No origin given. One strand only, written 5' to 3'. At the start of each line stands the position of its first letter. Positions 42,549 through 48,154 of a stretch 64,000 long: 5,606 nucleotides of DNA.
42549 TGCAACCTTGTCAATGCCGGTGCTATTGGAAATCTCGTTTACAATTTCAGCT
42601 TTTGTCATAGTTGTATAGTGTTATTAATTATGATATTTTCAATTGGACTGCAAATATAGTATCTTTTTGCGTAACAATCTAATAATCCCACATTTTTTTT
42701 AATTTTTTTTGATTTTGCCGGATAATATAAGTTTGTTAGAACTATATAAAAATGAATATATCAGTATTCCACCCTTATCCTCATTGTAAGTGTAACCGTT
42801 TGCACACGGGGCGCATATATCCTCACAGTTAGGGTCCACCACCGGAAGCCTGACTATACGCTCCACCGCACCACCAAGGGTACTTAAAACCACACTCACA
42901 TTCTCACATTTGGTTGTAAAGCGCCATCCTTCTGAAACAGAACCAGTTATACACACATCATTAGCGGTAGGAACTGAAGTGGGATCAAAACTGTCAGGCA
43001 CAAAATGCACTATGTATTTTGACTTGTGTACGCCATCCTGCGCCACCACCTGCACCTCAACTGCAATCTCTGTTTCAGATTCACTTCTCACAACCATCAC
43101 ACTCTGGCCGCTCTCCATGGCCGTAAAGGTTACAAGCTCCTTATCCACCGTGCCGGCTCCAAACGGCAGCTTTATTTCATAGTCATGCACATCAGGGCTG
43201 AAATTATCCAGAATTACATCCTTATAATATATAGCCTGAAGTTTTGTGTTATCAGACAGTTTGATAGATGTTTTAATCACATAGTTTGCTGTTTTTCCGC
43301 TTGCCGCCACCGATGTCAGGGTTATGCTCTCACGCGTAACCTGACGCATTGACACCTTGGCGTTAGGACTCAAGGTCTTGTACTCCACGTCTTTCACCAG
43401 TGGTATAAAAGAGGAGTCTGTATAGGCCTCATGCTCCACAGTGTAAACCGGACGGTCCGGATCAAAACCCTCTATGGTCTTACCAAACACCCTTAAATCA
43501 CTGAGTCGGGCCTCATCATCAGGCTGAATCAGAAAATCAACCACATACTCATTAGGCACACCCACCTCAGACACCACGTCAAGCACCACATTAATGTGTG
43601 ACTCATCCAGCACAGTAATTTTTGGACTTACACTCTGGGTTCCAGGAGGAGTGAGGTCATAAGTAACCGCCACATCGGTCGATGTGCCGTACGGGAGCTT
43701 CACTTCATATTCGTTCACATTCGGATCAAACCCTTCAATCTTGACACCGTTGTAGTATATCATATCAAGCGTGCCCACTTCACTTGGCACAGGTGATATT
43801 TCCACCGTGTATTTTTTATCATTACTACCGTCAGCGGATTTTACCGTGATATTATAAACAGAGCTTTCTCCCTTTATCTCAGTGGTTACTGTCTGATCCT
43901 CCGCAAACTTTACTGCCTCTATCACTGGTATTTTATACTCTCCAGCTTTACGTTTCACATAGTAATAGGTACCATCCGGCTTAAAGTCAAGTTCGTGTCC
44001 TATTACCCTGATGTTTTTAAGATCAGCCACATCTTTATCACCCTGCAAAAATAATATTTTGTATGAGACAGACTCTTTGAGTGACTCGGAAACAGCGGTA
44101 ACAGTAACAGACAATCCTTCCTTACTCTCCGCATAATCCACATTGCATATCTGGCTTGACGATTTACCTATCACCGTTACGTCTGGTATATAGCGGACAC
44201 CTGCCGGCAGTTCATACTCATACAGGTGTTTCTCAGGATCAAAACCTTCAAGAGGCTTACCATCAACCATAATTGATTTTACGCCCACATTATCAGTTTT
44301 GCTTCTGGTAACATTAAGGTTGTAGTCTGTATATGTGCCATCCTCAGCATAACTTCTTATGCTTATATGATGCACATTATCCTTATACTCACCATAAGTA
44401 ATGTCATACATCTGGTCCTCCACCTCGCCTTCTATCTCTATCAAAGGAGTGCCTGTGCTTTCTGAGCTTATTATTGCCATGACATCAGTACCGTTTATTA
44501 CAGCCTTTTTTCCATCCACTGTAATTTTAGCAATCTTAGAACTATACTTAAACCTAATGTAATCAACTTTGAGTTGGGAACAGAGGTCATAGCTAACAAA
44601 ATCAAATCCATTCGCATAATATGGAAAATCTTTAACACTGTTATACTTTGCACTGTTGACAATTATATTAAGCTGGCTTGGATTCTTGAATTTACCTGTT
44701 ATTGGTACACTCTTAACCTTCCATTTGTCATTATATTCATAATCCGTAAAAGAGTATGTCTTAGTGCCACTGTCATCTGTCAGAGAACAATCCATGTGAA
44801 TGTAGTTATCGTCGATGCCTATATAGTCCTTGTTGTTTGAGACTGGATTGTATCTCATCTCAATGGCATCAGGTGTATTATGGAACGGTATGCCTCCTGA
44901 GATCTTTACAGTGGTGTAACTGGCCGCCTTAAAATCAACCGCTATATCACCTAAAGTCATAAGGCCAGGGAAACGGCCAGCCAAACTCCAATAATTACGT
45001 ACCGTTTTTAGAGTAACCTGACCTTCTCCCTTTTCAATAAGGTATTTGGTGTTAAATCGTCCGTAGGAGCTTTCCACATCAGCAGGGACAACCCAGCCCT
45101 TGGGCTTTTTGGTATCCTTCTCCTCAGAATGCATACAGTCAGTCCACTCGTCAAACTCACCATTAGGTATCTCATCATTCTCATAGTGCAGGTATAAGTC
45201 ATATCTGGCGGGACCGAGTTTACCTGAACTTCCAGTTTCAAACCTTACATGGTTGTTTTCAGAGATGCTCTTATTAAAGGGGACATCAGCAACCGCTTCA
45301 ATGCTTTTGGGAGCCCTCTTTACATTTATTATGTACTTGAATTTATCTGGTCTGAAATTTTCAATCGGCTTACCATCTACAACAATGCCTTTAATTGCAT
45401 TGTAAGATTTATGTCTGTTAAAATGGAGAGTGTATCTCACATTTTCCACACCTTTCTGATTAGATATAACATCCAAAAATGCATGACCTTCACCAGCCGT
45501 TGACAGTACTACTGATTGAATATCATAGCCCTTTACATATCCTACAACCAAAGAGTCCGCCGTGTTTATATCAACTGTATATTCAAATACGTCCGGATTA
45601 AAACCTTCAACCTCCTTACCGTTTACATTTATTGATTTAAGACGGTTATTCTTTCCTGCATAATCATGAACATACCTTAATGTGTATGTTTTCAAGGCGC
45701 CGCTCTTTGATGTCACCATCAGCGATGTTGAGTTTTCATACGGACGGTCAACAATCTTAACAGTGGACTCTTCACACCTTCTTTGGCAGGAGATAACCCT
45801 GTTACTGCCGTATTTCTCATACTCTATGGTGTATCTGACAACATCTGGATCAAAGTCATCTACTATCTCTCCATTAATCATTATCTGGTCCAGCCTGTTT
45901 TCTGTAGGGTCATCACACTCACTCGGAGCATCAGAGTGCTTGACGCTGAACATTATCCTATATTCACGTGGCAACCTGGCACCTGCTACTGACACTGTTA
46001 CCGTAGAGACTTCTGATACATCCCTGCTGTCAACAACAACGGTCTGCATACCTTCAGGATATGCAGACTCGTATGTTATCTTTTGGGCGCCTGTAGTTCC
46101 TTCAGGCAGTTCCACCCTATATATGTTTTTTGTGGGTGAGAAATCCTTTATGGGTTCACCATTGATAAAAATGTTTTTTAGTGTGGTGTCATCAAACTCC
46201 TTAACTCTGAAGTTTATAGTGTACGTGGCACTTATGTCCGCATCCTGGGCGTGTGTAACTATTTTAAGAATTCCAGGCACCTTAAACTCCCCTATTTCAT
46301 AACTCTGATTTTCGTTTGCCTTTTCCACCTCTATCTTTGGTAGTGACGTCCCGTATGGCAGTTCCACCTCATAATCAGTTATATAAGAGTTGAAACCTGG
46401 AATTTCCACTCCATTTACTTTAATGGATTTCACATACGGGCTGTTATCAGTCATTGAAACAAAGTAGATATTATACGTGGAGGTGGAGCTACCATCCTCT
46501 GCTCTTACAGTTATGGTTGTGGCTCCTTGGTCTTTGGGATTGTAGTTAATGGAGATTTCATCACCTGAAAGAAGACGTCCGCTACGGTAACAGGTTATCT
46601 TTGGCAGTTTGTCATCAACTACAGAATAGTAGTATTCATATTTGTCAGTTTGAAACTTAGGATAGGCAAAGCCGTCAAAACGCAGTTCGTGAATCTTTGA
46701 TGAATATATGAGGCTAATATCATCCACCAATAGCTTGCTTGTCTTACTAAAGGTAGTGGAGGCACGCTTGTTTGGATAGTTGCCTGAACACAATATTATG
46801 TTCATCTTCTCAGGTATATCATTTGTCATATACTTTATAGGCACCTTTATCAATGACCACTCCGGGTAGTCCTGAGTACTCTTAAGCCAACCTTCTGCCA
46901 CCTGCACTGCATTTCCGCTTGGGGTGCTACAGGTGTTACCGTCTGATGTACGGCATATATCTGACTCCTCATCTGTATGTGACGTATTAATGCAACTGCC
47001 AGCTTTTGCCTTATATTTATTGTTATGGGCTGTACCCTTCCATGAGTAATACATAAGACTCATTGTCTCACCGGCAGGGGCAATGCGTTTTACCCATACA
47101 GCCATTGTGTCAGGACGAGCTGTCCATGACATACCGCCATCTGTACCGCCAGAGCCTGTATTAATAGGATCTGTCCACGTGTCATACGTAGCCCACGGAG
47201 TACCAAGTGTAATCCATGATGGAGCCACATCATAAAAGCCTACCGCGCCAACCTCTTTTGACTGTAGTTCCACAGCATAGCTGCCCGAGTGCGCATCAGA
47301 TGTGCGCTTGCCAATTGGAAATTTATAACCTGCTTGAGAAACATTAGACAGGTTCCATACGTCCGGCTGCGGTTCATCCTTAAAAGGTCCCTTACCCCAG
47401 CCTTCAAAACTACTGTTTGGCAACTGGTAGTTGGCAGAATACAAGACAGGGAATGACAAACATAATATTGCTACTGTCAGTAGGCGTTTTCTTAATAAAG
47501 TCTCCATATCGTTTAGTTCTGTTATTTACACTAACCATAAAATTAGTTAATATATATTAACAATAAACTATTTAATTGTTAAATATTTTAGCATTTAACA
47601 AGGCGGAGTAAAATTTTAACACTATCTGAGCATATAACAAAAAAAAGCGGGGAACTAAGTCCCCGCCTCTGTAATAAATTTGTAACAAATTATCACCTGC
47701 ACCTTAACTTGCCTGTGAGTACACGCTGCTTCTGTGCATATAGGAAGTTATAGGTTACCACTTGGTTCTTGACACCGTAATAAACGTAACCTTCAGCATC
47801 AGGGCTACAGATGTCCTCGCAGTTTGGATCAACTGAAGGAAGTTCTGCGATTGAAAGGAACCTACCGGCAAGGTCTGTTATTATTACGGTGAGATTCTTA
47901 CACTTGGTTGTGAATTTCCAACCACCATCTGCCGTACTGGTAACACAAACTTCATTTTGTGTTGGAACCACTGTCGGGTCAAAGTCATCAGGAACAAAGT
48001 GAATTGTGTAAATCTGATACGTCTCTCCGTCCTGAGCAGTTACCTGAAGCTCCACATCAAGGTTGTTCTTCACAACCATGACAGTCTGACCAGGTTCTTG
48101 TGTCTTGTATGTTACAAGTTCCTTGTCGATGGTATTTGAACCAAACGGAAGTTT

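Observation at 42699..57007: Two tandem giant paralogous surface proteins built as duplicated [PCMD-like domain + cadherin-like repeat run] modules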

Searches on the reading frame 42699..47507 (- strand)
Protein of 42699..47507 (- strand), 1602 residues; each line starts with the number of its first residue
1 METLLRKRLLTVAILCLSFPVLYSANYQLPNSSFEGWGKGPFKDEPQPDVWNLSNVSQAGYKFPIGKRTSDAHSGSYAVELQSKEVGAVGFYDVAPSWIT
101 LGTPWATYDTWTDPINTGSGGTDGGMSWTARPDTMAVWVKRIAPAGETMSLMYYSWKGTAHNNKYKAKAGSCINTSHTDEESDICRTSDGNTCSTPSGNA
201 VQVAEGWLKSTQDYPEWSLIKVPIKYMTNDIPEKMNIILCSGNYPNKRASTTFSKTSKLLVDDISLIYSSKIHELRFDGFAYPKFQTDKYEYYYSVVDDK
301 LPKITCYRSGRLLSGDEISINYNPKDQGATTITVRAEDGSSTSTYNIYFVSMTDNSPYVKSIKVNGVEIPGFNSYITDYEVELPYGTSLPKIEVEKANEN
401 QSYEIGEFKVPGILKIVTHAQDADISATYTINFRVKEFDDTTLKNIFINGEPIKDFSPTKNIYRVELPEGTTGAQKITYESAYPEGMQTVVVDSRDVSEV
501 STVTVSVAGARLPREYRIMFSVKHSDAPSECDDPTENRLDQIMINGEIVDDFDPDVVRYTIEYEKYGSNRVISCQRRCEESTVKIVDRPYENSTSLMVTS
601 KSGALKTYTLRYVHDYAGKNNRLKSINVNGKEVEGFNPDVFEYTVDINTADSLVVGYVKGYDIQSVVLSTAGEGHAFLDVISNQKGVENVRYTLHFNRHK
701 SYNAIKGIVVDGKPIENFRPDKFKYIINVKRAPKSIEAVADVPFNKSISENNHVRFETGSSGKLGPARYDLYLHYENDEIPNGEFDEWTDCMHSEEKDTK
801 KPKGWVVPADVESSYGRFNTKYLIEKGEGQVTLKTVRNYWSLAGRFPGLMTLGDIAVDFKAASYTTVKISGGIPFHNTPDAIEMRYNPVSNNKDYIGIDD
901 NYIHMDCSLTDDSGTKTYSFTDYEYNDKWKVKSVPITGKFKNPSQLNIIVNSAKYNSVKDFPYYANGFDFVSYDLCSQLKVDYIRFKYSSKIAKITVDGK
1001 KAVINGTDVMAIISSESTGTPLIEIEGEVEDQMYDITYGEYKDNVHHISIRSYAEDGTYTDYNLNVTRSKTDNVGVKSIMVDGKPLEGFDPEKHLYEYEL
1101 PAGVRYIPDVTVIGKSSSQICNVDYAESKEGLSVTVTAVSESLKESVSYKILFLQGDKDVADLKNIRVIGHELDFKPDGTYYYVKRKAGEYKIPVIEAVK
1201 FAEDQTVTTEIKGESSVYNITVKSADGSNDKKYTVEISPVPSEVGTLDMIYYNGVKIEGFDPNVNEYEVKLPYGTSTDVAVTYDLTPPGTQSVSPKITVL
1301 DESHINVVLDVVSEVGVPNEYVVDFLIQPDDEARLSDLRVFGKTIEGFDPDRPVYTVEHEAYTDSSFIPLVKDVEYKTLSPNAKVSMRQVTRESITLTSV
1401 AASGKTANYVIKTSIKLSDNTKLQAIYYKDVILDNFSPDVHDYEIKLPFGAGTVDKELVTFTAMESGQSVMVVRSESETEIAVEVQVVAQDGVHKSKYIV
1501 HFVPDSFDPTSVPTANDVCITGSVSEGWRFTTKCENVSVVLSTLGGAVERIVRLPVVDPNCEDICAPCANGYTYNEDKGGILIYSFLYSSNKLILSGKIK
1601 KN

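Call 5: search_protein_families(library=pfam, proteins=[window:42699-47507:-], max_evalue=0.01)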
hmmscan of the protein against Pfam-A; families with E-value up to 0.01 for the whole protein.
window:42699-47507:- (1602 aa): 1 family
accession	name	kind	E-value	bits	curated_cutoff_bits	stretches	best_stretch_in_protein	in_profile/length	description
PF12733.13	Cadherin-like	-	1.9e-09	38.2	24.2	0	984-1068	29-88/89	Cadherin-like beta sandwich domain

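Call 6: search_protein_families(library=ncbifam, proteins=[window:42699-47507:-], max_evalue=0.01)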
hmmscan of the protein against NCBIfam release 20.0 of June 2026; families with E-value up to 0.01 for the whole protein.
window:42699-47507:- (1602 aa): 0 families

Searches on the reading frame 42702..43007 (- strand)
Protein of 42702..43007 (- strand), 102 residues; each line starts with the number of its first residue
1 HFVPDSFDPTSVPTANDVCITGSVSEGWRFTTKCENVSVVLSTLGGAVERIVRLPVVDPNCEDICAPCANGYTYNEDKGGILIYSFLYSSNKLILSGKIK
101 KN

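Call 8: search_protein_families(library=pfam, proteins=[window:42702-43007:-], max_evalue=10)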
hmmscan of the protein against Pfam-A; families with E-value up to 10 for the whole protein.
seq(102 aa): 0 families

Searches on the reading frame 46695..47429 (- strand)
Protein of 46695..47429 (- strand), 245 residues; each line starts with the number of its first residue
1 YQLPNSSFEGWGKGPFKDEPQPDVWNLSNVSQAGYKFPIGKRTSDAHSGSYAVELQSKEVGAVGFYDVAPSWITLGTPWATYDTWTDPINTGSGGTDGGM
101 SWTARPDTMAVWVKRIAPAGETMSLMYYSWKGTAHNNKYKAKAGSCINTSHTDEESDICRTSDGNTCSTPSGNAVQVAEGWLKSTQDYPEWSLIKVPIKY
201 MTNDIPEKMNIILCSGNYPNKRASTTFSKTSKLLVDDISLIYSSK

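Call 8: search_protein_families(library=pfam, proteins=[window:46695-47429:-], max_evalue=10)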
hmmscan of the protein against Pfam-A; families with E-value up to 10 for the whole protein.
seq(245 aa): 2 families
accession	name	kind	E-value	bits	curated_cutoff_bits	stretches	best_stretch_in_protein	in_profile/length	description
PF01021.25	TYA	-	0.0017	17.9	22.9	1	122-203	100-178/384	Ty transposon capsid protein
PF22693.1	MACPF_1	-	0.14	12.3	27.5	1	154-196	202-247/265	Fungal MACPF-like domain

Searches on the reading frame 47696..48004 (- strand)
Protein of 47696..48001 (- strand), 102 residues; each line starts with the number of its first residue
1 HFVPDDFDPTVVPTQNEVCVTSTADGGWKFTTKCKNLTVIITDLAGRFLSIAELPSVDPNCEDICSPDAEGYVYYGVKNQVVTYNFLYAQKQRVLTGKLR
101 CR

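Call 8: search_protein_families(library=pfam, proteins=[window:47696-48001:-], max_evalue=10)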
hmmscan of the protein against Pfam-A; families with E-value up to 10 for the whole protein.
seq(102 aa): 0 families

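Call 39: search_protein_families(library=pfam, alignment_id=A3, max_evalue=1)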
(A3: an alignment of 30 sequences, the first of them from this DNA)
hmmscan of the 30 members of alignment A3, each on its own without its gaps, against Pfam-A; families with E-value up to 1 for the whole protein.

A. member 1, seq(103 aa): 0 families

B. families by the number of members that match (of 30 scanned): 17 families
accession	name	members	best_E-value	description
PF18267.7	Rubredoxin_C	1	0.017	Rubredoxin NAD+ reductase C-terminal domain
PF20944.2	StcE_b-sandwich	1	0.017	Metalloprotease StcE, beta-sandwich domain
PF24119.1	DUF7393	1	0.027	Domain of unknown function (DUF7393)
PF22051.1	GndA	1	0.041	Protein GndA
PF07292.18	NID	1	0.05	Nmi/IFP 35 domain (NID)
PF10179.15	NDNF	1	0.062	Neuron-derived neurotrophic factor, first Fn(III) domain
PF12165.13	Alfin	1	0.068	Alfin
PF18719.7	ArlS_N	1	0.071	ArlS sensor domain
PF19157.5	DUF5839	1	0.072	Family of unknown function (DUF5839)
PF22607.2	FAD_binding-like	1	0.14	FAD binding domain-like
PF00903.31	Glyoxalase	1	0.16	Glyoxalase/Bleomycin resistance protein/Dioxygenase superfamily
PF12903.12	DUF3830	1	0.18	Protein of unknown function (DUF3830)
PF09943.14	DUF2175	1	0.18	Uncharacterized protein conserved in archaea (DUF2175)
PF24172.1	CdiI_ImmP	1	0.18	CdiI immunity protein EcoliA0-like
PF17471.7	GP63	1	0.18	Gene product 63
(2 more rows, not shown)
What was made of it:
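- On T9SS cargo (type A sorting domain TIGR04183/PF18962, or type B TIGR04131): Pfam hits 0 of 30 members (call 39).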

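Call 40: search_protein_families(library=ncbifam, alignment_id=A3, max_evalue=1)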
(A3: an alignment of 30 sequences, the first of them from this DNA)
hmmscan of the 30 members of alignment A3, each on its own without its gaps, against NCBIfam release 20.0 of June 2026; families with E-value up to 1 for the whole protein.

A. member 1, seq(103 aa): 0 families

B. families by the number of members that match (of 30 scanned): 7 families
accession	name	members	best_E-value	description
TIGR04183.1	Por_Secre_tail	3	0.0048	T9SS type A sorting domain-containing protein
NF007088.0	PRK09542.1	1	0.022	phosphomannomutase/phosphoglucomutase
NF040830.1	sulfhyd_ShyC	1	0.062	NAD(P)-dependent hydrogenase/sulfhydrogenase 2 subunit gamma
TIGR00400.1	mgtE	1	0.12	magnesium transporter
NF011500.0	PRK14938.1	1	0.12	Ser-tRNA(Thr) hydrolase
NF033511.1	metallo_CpaA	1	0.14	metalloendopeptidase CpaA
NF053603.1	HhpR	1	0.22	CBS domain-containing high hydrostatic pressure regulator HhpR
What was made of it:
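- On T9SS cargo (type A sorting domain TIGR04183/PF18962, or type B TIGR04131): TIGR04183 hits 3 of 30, weakly (best E 0.0048, call 40).
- TIGR04183 hits only 3 of 30 members, weakly (best E 0.0048, call 40).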

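Call 41: search_solved_structures(query=A3, max_evalue=10)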
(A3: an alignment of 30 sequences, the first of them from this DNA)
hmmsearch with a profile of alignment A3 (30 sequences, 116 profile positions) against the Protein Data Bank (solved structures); distinct sequences matched with E-value up to 10: 6.
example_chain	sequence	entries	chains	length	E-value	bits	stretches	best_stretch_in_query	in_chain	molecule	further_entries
1cvm_A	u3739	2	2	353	0.033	17.3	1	14-76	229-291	PHYTASE | 3-PHYTASE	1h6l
1qlg_A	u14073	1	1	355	0.034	17.3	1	14-76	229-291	3-PHYTASE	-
1poo_A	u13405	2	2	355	0.034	17.3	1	14-76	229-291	PROTEIN (PHYTASE)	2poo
3amr_A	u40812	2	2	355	0.16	15.1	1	22-76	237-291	3-phytase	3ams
8fgw_C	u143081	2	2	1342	0.42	13.7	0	82-114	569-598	WD repeat-containing protein 19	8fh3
8bbf_A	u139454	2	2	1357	0.44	13.7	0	82-114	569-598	WD repeat-containing protein 19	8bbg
